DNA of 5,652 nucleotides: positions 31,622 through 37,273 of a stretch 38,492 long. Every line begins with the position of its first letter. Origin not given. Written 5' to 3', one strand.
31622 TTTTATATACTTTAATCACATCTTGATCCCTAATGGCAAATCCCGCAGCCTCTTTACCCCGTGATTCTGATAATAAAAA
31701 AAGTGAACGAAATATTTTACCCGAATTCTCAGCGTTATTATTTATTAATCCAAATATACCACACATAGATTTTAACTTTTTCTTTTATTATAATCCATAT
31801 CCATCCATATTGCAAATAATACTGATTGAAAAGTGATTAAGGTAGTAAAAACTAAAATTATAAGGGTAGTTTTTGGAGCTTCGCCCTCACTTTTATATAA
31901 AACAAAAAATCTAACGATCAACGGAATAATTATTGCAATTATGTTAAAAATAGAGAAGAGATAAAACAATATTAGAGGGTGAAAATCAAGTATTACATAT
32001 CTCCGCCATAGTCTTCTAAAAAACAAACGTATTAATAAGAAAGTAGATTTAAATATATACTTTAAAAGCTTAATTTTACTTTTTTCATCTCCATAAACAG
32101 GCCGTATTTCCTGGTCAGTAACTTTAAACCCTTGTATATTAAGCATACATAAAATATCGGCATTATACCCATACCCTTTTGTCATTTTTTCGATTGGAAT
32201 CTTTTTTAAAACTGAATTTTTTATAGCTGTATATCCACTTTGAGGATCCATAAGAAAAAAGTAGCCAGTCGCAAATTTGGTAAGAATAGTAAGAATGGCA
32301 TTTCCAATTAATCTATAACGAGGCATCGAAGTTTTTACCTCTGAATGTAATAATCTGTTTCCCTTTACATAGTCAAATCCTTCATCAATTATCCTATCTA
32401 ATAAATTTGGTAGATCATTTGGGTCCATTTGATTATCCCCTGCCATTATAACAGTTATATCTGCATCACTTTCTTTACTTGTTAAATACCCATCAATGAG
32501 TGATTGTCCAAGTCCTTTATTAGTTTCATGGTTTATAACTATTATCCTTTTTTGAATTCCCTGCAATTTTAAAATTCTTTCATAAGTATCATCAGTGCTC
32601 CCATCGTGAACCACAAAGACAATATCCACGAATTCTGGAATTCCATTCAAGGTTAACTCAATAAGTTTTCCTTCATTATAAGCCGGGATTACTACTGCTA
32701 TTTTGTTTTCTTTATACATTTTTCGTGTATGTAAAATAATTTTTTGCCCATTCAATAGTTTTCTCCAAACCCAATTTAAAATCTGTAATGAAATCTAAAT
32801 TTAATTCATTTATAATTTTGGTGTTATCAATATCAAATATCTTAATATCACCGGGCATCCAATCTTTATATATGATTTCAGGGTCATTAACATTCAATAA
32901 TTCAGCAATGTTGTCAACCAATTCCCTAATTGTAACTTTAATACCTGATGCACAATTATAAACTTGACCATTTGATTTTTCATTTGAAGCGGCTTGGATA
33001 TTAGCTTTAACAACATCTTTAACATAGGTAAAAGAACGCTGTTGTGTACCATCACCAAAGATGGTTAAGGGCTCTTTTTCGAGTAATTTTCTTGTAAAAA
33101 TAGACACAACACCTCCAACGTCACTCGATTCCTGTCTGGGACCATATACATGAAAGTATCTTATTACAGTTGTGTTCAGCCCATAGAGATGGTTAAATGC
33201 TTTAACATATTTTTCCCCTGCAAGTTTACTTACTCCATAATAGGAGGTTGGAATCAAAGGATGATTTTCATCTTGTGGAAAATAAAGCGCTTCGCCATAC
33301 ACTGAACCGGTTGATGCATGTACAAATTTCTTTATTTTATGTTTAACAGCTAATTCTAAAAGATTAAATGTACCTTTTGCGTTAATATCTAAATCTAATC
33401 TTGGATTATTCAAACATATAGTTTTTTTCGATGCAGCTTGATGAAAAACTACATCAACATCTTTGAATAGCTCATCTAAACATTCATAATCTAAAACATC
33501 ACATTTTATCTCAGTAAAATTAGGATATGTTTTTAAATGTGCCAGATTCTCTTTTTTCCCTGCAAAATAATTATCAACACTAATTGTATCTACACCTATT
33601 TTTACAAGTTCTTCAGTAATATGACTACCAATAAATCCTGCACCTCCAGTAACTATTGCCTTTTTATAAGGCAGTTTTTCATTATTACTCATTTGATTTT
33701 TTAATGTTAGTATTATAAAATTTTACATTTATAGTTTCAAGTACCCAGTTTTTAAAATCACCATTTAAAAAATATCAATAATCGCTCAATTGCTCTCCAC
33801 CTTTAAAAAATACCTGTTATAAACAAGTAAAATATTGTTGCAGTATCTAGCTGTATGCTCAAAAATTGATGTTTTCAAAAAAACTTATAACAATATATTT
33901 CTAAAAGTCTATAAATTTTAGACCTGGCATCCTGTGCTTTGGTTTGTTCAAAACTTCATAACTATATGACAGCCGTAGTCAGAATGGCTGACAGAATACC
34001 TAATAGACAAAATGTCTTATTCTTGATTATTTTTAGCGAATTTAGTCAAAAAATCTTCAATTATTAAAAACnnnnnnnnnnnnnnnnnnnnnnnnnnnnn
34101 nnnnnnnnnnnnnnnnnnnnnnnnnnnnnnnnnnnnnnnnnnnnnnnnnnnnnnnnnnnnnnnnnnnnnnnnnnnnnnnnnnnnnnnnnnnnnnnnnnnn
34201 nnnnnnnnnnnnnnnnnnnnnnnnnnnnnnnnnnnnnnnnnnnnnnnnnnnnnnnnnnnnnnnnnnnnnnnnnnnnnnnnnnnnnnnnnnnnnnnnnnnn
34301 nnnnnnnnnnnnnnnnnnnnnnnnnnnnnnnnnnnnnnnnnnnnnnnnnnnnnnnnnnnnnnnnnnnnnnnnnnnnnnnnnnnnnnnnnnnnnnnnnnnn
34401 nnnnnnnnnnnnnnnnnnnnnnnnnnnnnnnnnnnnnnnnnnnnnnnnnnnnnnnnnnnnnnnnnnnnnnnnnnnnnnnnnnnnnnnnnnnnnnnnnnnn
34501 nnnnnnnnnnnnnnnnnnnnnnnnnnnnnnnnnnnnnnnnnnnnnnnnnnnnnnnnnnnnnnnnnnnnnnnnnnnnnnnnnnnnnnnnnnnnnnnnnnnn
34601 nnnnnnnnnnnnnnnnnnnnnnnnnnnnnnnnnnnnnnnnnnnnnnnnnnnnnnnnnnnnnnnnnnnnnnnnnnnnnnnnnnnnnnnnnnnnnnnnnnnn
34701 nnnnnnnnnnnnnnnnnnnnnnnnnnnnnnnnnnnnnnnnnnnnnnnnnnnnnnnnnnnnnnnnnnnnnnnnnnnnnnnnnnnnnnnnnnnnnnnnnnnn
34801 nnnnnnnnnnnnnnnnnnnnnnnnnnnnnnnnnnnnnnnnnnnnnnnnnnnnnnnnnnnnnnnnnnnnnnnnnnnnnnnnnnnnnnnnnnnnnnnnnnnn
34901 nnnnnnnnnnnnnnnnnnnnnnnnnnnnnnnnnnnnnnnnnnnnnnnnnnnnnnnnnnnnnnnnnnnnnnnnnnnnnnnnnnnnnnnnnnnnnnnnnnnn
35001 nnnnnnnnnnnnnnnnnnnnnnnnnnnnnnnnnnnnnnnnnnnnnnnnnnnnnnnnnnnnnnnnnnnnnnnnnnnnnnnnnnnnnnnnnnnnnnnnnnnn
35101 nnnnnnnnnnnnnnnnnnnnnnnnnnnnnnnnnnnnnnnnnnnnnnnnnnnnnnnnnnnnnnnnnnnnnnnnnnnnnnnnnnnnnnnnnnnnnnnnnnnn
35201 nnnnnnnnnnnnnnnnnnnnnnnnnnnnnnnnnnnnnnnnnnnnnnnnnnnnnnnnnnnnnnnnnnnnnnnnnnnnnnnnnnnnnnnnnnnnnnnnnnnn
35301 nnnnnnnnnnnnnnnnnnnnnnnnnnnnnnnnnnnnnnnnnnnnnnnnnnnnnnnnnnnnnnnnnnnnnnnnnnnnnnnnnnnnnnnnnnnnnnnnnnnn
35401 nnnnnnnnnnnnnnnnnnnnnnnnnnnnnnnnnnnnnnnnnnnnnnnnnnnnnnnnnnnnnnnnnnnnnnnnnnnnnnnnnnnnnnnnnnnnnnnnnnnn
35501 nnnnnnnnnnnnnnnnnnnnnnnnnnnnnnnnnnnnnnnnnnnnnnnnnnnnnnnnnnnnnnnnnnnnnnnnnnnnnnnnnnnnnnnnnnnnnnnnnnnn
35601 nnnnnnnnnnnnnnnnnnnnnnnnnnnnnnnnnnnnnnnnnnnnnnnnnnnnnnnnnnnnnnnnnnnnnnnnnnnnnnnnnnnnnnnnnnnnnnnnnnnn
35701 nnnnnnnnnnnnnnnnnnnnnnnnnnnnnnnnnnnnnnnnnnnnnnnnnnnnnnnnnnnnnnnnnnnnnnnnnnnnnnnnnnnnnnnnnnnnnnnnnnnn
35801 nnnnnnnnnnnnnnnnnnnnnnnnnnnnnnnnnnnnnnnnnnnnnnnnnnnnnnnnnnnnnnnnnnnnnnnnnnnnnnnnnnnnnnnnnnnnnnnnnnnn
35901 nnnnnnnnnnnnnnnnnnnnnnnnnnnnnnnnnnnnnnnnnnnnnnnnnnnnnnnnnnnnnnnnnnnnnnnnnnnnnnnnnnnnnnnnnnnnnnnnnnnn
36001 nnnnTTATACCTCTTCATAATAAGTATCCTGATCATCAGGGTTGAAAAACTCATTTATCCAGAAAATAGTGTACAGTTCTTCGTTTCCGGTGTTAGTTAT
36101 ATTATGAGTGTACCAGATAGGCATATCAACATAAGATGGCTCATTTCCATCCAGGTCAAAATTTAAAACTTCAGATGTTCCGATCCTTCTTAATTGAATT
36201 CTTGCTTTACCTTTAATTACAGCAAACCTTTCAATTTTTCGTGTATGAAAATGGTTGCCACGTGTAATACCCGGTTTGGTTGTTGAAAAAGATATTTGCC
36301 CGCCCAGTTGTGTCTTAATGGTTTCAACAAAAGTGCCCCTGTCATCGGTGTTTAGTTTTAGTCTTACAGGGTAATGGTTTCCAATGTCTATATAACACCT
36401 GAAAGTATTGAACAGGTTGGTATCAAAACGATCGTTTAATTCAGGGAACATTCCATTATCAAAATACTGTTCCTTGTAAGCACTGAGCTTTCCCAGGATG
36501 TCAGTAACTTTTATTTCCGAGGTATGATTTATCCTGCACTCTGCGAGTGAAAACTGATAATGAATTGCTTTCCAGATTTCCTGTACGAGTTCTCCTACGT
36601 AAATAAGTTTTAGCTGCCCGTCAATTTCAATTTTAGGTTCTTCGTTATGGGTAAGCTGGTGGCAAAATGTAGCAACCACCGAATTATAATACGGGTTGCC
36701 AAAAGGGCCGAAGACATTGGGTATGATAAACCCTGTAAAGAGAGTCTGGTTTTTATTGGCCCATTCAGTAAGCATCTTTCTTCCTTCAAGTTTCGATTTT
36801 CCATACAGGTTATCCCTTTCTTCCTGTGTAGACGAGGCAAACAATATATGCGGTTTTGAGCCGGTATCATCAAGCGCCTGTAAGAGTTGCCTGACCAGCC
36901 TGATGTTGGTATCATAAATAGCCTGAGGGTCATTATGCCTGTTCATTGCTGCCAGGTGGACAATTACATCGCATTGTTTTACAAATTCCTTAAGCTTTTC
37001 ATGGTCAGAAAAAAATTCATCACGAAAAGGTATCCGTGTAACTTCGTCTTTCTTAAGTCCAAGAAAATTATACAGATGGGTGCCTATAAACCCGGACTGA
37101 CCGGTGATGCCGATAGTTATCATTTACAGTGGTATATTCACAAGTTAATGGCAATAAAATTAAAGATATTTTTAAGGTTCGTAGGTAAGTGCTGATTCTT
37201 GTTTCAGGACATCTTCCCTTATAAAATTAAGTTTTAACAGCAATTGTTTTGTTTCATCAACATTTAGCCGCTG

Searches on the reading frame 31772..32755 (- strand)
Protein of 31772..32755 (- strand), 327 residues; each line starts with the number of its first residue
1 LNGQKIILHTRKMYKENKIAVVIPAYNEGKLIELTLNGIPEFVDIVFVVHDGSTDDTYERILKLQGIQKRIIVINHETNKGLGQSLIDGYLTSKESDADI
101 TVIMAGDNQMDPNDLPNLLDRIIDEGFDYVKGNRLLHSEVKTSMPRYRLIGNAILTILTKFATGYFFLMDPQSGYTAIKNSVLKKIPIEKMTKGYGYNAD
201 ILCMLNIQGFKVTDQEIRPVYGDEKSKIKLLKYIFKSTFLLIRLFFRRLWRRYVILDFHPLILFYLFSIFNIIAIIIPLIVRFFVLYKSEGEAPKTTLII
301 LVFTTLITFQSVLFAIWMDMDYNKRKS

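Call 94: search_protein_families(library=pfam, proteins=[window:31772-32755:-], max_evalue=0.00001)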
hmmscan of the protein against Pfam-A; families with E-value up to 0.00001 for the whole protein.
window:31772-32755:- (327 aa): 1 family
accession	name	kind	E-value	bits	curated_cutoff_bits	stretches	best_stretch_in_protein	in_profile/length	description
PF00535.33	Glycos_transf_2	-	1.9e-20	73.9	23.3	1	21-185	2-166/168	Glycosyl transferase family 2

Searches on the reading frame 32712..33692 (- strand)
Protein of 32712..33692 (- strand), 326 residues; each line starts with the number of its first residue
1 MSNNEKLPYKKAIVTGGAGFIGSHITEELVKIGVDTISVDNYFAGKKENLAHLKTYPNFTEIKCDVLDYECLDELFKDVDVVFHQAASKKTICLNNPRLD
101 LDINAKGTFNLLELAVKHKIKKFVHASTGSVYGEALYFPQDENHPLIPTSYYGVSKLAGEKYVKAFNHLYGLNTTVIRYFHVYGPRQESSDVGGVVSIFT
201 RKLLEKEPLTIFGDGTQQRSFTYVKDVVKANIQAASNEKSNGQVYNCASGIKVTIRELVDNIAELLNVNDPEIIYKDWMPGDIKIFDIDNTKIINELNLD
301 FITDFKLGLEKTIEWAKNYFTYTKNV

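Call 94: search_protein_families(library=pfam, proteins=[window:32712-33692:-], max_evalue=0.00001)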
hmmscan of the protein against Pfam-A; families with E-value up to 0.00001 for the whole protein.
window:32712-33692:- (326 aa): 9 families
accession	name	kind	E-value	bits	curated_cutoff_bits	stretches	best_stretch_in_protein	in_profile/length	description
PF01370.27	Epimerase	-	1.6e-61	208.3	20.9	1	13-248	2-240/240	NAD dependent epimerase/dehydratase family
PF16363.11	GDP_Man_Dehyd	-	8.6e-51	173.8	27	1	13-306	1-326/332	GDP-mannose 4,6 dehydratase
PF01073.25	3Beta_HSD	-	1e-28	100.6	22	1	13-244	1-245/280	3-beta hydroxysteroid dehydrogenase/isomerase family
PF02719.21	Polysacc_synt_2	-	4.8e-23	82.2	20.2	1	13-269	2-250/293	Polysaccharide biosynthesis protein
PF04321.23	RmlD_sub_bind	-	1.4e-21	77.3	27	1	12-270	3-235/287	RmlD substrate binding domain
PF07993.18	NAD_binding_4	-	1.1e-14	54.6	20.1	1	68-189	78-210/258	Male sterility protein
PF13460.12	NAD_binding_10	-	8.4e-12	45.8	27.2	1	16-180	1-144/184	NAD(P)H-binding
PF05368.20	NmrA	-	1e-06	29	27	1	10-129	3-108/298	NmrA-like family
PF00106.31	adh_short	-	4e-06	26.9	26.6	0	10-118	1-122/195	short chain dehydrogenase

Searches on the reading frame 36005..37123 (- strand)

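Call 94: search_protein_families(library=pfam, proteins=[window:36005-37123:-], max_evalue=0.00001)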
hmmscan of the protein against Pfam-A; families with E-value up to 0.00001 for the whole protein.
window:36005-37123:- (372 aa): 3 families
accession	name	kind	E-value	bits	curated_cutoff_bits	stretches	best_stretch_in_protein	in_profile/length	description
PF14667.12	Polysacc_synt_C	-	1.9e-49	166.9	28.7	1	258-368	1-111/111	Polysaccharide biosynthesis C-terminal domain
PF01370.27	Epimerase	-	2.8e-20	73.2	20.9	1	6-188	3-226/240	NAD dependent epimerase/dehydratase family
PF16363.11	GDP_Man_Dehyd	-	3.4e-09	37.1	27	0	39-187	62-237/332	GDP-mannose 4,6 dehydratase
